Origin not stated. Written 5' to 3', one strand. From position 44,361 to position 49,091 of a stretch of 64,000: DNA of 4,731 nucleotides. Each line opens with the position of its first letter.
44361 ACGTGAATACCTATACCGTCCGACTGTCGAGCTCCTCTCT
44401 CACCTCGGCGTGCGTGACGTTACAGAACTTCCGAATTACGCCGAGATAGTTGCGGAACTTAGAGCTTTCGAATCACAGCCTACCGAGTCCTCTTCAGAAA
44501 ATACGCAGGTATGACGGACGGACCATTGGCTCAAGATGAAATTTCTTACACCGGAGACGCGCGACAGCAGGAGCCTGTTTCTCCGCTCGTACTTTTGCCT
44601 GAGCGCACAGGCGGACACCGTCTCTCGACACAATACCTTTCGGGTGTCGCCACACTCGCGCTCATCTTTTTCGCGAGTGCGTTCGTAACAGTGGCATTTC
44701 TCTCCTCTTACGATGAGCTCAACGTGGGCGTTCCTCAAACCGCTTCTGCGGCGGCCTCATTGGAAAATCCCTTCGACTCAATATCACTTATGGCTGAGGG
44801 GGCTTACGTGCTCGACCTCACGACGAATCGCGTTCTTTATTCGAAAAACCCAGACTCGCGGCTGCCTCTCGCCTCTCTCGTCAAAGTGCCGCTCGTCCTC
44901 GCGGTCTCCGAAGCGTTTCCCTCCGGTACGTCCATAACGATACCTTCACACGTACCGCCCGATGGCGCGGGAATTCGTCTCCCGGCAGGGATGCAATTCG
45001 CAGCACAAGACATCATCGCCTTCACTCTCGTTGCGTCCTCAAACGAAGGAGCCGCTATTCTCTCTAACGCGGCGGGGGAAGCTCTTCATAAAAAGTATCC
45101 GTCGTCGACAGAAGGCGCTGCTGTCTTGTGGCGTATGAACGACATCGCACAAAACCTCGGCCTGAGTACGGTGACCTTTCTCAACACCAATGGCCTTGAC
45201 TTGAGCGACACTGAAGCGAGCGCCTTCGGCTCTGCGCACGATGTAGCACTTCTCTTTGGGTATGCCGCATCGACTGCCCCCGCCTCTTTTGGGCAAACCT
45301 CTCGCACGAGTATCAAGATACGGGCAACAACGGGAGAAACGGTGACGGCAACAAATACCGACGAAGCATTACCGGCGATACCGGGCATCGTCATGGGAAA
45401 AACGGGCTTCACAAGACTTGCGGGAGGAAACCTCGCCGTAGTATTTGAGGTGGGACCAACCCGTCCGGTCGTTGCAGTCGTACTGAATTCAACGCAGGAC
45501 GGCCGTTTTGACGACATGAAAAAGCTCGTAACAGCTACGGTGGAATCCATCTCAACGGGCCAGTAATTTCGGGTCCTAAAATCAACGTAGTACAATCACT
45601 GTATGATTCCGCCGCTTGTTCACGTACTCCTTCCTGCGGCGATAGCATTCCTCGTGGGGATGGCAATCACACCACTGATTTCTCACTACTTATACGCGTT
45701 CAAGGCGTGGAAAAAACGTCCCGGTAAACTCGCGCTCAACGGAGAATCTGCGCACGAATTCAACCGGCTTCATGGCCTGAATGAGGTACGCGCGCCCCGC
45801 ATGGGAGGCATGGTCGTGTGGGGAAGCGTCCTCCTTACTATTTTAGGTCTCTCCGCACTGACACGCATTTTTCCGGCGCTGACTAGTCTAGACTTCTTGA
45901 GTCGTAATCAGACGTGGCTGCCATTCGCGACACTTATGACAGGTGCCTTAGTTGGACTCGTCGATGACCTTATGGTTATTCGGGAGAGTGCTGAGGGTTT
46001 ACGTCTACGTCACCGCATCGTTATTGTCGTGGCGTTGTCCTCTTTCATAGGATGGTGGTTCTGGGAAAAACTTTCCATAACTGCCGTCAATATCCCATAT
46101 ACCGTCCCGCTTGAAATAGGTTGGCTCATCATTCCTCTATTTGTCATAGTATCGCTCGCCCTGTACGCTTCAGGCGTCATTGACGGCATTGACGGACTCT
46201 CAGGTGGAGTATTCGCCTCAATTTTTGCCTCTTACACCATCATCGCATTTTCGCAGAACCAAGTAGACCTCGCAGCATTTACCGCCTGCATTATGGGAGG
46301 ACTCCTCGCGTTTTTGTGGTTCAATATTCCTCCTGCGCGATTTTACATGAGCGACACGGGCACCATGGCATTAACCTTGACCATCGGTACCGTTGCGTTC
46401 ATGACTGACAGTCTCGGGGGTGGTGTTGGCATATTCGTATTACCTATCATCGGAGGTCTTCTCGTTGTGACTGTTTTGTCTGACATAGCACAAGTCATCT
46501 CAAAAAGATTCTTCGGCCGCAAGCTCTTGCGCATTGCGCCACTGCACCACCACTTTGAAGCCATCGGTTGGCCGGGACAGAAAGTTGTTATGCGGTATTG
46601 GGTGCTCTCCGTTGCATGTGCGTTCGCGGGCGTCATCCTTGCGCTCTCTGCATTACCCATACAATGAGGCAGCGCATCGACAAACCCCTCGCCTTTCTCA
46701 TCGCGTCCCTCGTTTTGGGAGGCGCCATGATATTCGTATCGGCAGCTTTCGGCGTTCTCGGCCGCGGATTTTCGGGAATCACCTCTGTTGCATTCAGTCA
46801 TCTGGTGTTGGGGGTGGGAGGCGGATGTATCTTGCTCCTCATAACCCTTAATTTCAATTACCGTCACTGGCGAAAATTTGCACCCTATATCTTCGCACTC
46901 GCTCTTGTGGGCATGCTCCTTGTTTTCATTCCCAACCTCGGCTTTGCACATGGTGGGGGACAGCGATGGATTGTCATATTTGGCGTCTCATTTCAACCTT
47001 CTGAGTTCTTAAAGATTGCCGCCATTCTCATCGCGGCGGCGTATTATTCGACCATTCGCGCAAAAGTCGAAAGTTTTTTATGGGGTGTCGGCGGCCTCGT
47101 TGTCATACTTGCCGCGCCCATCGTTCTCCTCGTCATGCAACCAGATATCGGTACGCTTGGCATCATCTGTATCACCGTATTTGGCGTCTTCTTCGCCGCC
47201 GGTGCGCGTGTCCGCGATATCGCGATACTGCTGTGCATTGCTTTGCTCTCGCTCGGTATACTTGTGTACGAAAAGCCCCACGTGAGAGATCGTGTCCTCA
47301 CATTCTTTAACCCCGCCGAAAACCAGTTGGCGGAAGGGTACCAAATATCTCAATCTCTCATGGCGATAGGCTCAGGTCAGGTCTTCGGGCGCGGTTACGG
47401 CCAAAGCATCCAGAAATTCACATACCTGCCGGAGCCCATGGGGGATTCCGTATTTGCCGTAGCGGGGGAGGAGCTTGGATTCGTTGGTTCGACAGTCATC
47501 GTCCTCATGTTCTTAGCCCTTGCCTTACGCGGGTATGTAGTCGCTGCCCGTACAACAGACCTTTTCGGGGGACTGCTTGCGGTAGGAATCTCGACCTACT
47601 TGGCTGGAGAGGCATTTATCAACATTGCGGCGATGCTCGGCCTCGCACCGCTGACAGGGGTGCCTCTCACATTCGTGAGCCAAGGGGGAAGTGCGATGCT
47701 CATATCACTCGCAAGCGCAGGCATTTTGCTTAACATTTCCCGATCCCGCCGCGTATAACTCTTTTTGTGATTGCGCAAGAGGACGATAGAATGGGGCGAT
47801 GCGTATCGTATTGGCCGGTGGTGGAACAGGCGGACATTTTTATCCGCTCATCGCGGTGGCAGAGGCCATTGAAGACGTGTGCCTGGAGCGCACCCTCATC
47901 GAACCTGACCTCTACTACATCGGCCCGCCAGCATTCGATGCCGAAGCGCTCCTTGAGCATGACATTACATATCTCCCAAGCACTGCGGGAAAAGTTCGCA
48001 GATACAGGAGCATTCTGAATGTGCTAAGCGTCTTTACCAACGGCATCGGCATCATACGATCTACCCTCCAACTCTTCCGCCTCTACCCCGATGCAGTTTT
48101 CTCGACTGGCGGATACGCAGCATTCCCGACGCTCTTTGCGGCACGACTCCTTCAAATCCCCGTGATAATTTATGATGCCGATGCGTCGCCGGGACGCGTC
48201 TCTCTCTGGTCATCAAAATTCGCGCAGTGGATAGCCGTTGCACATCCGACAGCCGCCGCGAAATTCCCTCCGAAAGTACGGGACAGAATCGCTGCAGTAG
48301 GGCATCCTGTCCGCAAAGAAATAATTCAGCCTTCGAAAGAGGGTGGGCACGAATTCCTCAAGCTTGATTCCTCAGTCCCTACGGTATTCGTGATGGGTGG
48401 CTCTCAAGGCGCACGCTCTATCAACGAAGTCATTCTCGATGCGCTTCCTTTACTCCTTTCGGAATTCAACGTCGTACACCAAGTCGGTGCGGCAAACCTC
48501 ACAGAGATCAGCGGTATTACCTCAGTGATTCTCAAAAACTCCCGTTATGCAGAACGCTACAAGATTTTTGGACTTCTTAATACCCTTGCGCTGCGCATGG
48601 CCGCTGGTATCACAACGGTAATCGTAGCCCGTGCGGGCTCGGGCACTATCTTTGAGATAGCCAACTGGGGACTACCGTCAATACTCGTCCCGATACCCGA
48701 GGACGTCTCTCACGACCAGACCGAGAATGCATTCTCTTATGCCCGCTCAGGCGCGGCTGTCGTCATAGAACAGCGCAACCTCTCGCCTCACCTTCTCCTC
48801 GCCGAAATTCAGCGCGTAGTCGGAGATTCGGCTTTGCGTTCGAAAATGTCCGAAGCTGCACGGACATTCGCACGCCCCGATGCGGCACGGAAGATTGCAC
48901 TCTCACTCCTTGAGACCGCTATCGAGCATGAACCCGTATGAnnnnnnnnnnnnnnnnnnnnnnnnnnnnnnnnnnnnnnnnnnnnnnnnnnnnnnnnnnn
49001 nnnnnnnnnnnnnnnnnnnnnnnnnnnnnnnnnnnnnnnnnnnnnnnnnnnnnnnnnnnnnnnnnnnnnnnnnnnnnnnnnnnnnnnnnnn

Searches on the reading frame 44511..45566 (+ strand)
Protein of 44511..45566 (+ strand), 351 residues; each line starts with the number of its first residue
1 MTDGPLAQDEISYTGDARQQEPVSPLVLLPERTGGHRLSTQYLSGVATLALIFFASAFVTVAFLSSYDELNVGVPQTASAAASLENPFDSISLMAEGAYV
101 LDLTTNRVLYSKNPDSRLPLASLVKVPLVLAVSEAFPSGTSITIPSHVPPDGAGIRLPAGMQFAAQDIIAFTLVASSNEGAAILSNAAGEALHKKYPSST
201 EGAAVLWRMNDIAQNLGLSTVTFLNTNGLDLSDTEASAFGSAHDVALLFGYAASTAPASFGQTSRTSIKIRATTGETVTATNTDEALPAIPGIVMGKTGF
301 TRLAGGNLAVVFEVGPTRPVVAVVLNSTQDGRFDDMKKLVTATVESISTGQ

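Call 55: search_protein_families(library=pfam, proteins=[window:44511-45566:+], max_evalue=0.0001)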
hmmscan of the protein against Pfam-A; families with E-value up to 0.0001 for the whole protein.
window:44511-45566:+ (351 aa): 2 families
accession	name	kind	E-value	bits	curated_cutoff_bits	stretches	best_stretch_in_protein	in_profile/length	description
PF00768.25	Peptidase_S11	-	3.1e-21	76.4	27.6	1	92-327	9-237/239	D-alanyl-D-alanine carboxypeptidase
PF13354.11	Beta-lactamase2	-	3.2e-07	30.4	22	1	97-246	1-140/214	Beta-lactamase enzyme family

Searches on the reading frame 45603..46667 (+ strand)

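Call 55: search_protein_families(library=pfam, proteins=[window:45603-46667:+], max_evalue=0.0001)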
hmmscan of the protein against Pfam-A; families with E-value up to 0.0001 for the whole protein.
window:45603-46667:+ (354 aa): 1 family
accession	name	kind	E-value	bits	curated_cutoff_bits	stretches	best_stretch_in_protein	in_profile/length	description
PF00953.26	Glycos_transf_4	-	1.8e-23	83.7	27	1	108-267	5-158/160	Glycosyl transferase family 4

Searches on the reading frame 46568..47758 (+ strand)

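Call 55: search_protein_families(library=pfam, proteins=[window:46568-47758:+], max_evalue=0.0001)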
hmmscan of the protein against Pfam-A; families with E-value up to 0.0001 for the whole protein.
window:46568-47758:+ (396 aa): 1 family
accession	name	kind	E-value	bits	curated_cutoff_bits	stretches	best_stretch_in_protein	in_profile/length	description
PF01098.24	FTSW_RODA_SPOVE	-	1.4e-86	291.1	26.4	1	43-395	5-355/356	Cell cycle protein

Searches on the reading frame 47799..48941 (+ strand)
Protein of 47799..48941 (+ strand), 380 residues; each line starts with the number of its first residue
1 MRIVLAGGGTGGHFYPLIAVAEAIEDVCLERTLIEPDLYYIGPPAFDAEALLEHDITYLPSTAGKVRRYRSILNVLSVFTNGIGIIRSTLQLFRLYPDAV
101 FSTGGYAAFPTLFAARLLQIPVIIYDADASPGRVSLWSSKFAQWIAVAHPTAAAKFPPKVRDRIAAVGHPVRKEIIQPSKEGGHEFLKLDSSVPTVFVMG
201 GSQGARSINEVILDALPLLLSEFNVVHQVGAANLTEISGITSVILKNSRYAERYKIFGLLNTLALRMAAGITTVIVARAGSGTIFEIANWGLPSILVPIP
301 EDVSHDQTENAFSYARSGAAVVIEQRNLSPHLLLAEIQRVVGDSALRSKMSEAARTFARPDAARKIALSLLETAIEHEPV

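Call 55: search_protein_families(library=pfam, proteins=[window:47799-48941:+], max_evalue=0.0001)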
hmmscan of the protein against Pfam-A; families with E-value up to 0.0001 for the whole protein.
window:47799-48941:+ (380 aa): 3 families
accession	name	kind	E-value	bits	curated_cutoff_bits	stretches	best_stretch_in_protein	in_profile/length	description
PF04101.22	Glyco_tran_28_C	-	2.5e-30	106.1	22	1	195-364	1-164/166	Glycosyltransferase family 28 C-terminal domain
PF03033.26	Glyco_transf_28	-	4e-20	72.8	26.2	1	3-145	1-137/139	Glycosyltransferase family 28 N-terminal domain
PF06722.18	EryCIII-like_C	-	7.2e-05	23.2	31.7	0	273-356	49-128/145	Erythromycin biosynthesis protein CIII-like, C-terminal domain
